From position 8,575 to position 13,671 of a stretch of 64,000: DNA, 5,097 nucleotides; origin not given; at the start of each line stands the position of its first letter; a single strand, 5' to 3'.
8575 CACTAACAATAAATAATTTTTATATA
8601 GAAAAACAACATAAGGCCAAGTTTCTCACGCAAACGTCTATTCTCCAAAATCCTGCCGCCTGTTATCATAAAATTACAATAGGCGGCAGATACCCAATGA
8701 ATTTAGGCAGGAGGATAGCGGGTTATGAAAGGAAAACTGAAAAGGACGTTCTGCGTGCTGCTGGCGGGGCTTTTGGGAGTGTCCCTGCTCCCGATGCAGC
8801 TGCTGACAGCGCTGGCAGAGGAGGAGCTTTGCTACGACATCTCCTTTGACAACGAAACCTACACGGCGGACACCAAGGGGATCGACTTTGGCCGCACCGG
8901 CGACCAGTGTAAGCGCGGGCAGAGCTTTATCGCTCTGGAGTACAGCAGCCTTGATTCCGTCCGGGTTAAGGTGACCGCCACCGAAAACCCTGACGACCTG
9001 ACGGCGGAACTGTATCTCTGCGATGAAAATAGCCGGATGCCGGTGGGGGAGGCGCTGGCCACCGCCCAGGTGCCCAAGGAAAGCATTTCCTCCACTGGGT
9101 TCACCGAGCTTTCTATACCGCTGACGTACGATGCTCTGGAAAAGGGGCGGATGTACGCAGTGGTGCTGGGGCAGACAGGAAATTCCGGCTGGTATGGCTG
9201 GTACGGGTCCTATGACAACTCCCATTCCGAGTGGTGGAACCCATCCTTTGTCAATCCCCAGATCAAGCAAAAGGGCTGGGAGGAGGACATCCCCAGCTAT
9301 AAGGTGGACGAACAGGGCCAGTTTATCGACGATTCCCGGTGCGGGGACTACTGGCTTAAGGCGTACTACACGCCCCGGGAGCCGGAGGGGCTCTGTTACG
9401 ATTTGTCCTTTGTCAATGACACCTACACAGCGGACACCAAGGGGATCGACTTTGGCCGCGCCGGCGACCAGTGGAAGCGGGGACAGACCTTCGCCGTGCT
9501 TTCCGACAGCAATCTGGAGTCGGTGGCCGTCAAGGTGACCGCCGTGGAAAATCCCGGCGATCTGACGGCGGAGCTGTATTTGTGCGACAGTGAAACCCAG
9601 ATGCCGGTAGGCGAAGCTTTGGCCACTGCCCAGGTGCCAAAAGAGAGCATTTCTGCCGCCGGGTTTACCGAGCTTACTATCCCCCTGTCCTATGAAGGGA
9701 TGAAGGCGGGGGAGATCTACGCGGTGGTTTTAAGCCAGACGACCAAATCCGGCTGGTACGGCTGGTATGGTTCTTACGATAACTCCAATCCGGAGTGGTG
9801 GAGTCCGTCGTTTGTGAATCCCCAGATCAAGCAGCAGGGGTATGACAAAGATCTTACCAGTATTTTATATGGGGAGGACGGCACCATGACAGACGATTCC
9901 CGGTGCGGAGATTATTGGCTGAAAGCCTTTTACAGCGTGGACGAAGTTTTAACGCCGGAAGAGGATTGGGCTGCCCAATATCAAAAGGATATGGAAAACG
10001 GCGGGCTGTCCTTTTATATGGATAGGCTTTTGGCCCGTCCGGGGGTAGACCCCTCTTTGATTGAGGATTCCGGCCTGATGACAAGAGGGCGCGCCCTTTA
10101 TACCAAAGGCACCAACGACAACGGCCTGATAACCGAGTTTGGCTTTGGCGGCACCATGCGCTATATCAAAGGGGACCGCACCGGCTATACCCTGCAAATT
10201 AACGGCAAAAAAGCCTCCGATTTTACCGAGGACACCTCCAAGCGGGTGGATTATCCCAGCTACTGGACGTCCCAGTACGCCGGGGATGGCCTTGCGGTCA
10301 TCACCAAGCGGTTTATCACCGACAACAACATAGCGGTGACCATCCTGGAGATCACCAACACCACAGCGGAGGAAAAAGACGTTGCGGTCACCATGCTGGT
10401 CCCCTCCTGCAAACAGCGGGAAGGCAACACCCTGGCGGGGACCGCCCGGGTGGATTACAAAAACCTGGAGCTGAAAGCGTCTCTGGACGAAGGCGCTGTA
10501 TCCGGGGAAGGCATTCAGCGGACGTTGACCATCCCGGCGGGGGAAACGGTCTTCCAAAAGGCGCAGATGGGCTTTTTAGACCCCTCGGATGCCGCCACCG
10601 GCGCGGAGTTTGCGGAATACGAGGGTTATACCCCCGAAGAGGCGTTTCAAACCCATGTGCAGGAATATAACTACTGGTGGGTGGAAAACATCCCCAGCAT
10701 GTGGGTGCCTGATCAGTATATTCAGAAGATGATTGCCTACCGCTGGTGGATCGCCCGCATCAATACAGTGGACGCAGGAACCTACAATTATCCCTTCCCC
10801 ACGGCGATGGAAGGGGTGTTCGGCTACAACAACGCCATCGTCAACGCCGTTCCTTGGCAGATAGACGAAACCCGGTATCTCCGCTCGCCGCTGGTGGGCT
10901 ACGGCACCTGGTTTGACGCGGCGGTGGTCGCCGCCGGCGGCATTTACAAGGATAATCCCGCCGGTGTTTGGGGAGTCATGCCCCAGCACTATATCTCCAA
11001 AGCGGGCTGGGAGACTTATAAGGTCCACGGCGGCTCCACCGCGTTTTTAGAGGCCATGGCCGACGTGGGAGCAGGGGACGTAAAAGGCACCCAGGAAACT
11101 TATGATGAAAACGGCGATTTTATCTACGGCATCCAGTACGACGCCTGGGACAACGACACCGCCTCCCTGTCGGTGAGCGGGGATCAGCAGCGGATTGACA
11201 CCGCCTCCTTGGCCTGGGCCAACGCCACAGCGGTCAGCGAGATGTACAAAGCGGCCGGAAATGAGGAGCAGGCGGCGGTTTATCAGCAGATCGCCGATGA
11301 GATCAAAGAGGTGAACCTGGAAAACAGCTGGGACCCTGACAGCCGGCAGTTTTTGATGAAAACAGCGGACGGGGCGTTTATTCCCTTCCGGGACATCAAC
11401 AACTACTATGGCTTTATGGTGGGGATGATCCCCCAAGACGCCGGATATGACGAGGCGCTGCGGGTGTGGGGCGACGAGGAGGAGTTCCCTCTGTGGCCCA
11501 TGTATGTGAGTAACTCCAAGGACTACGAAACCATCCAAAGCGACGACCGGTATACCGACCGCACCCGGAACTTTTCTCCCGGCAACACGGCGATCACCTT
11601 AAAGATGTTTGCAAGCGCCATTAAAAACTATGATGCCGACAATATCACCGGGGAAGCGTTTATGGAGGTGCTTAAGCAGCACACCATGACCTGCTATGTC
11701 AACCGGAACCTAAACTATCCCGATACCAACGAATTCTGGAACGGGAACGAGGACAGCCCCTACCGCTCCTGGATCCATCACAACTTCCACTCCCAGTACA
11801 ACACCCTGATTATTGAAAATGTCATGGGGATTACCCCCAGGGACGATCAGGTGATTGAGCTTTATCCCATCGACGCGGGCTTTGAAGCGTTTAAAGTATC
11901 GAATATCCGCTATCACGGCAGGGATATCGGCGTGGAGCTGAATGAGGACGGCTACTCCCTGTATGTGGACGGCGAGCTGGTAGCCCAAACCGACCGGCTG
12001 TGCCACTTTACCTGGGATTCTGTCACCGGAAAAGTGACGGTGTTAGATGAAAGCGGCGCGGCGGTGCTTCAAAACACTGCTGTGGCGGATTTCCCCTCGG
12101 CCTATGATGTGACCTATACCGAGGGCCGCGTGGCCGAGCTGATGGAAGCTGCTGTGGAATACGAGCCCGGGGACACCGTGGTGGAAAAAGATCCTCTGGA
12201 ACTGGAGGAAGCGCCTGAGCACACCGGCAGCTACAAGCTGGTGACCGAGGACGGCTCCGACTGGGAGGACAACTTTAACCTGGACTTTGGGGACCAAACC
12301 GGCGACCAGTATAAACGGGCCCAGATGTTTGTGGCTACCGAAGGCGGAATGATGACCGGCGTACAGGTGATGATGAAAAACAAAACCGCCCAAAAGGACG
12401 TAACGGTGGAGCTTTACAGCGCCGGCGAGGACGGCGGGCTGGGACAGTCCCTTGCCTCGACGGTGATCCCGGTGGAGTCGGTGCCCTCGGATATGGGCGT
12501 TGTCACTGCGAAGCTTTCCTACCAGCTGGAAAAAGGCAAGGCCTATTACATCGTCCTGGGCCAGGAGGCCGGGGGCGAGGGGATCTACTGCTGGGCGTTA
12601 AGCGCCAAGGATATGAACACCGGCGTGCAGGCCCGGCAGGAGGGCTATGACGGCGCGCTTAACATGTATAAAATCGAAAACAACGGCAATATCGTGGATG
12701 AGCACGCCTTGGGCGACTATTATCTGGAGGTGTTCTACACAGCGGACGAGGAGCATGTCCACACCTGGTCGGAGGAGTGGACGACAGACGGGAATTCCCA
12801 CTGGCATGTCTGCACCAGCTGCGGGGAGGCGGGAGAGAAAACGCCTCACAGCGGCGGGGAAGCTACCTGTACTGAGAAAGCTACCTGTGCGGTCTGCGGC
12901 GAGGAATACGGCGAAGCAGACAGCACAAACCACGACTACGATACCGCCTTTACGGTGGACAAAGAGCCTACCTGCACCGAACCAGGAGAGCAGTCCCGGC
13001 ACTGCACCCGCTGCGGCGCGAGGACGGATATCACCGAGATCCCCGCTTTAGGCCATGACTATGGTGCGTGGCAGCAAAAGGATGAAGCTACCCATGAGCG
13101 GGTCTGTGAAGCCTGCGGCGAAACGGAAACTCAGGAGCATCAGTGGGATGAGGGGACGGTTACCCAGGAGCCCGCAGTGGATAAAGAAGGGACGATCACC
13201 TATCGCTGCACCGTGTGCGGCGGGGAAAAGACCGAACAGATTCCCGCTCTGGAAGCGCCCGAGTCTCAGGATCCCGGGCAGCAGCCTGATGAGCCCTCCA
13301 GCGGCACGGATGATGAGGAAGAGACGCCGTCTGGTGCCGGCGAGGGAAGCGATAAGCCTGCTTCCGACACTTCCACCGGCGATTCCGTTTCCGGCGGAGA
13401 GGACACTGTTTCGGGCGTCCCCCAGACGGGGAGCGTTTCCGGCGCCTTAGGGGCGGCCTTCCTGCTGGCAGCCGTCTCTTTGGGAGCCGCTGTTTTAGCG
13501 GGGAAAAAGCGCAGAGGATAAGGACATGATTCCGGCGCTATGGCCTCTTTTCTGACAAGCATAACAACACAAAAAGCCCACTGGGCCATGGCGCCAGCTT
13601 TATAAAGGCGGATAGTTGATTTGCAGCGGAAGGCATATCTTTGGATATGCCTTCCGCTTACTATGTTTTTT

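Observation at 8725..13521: Giant surface glycosidase carries tandem copies of a novel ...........-containing domain and Cys-rich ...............-CxxC repeats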

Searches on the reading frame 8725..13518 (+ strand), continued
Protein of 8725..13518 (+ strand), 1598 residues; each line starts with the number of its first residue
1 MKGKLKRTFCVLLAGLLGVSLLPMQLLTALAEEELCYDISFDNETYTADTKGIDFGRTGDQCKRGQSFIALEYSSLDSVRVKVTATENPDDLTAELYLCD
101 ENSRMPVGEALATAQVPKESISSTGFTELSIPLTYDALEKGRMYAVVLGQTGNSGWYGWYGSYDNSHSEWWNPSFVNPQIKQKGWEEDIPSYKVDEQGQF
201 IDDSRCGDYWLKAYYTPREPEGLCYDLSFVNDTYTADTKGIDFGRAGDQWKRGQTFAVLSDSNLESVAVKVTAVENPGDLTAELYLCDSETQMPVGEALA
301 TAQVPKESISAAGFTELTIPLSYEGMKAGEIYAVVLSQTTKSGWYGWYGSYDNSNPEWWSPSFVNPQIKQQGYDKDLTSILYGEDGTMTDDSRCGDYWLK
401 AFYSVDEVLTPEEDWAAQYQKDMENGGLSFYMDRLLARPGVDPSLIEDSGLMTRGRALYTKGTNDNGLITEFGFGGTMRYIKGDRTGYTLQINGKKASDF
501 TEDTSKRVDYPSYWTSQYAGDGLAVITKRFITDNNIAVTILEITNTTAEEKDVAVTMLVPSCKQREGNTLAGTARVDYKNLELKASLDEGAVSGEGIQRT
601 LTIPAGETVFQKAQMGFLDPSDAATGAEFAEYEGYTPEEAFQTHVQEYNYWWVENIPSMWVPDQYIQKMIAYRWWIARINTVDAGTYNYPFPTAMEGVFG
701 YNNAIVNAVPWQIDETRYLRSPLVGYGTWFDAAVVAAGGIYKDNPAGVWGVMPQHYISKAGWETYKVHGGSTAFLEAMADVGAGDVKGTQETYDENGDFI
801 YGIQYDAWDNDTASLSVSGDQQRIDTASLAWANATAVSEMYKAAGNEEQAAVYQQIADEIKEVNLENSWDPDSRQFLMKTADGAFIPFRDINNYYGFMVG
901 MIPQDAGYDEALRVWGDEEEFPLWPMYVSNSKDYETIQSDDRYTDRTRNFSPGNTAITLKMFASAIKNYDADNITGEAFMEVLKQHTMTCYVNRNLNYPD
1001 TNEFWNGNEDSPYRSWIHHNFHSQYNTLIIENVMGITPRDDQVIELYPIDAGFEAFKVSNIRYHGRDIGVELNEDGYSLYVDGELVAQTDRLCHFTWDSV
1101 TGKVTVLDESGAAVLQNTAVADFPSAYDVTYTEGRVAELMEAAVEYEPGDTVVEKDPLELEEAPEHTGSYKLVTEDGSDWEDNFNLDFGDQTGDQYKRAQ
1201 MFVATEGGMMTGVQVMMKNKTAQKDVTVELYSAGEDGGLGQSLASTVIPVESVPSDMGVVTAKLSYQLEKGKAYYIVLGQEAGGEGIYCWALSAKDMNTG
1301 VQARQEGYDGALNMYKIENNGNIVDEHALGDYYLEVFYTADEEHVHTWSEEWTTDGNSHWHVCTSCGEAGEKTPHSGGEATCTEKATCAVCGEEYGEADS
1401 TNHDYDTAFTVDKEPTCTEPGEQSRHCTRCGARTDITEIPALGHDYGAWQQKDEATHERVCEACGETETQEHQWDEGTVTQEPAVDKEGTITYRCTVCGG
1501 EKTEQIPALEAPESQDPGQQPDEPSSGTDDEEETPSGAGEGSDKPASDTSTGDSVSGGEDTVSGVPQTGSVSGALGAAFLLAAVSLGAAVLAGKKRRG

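Call 46: find_encoding_contigs(protein=P0002, flank=8000, max_places=3)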
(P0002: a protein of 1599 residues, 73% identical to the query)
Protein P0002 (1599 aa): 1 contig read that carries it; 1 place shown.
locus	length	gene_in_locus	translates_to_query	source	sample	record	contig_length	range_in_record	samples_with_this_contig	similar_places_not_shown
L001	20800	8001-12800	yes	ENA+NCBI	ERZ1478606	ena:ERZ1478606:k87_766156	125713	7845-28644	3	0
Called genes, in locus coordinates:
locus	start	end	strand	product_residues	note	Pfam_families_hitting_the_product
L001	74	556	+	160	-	PF13404:HTH_AsnC-type, PF13412:HTH_24, PF01037:AsnC_trans_reg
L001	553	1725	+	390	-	PF00155:Aminotran_1_2, PF00266:Aminotran_5 (weak), PF01041:DegT_DnrJ_EryC1 (weak), PF01053:Cys_Met_Meta_PP (weak)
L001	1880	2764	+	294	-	PF00288:GHMP_kinases_N, PF08544:GHMP_kinases_C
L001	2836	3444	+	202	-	PF09551:Spore_II_R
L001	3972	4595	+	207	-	-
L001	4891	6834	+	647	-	PF00009:GTP_EFTU, PF22042:EF-G_D2, PF03144:GTP_EFTU_D2 (weak), PF14492:EFG_III, PF03764:EFG_IV, PF00679:EFG_C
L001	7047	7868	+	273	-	PF02311:AraC_binding, PF07883:Cupin_2 (weak), PF00165:HTH_AraC, PF12833:HTH_18, PF00165:HTH_AraC (weak)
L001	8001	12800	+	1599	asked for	PF22422:MGH1-like_GH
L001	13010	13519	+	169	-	-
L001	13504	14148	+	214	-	-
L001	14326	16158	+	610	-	-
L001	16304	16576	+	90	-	PF00583:Acetyltransf_1 (weak), PF13508:Acetyltransf_7 (weak), PF14542:Acetyltransf_CG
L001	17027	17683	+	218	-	-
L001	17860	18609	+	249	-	PF03883:H2O2_YaaD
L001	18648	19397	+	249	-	PF12746:GNAT_acetyltran (weak), PF13508:Acetyltransf_7 (faint), PF00583:Acetyltransf_1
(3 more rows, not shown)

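Call 66: find_related_loci(query=P0001, collection=genome_contigs, flank=6000)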
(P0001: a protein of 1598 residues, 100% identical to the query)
Query P0001 (1598 aa) in genome_contigs; peptide patterns used: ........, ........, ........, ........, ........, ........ (x = any residue, [..] = any of these).
20 stretches matched a pattern; 1 encode a relative of the query (tblastn E <= 1e-3); 1 distinct loci.
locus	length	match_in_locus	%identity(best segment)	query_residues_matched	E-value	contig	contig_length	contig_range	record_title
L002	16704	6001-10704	73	1-1555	0e+0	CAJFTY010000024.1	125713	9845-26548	Candidatus Metaruminococcus caecorum isolate Coassembly_mag_161 genome assembly, contig: MAGpy_11413_min2k_bin_161_fak87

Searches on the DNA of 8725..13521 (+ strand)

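Call 68: search_dna_similar(query=window:8725-13521:+, collection=plasmids, mode=near, max_rows=5)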
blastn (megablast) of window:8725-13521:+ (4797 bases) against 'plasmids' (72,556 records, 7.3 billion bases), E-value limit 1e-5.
No match.
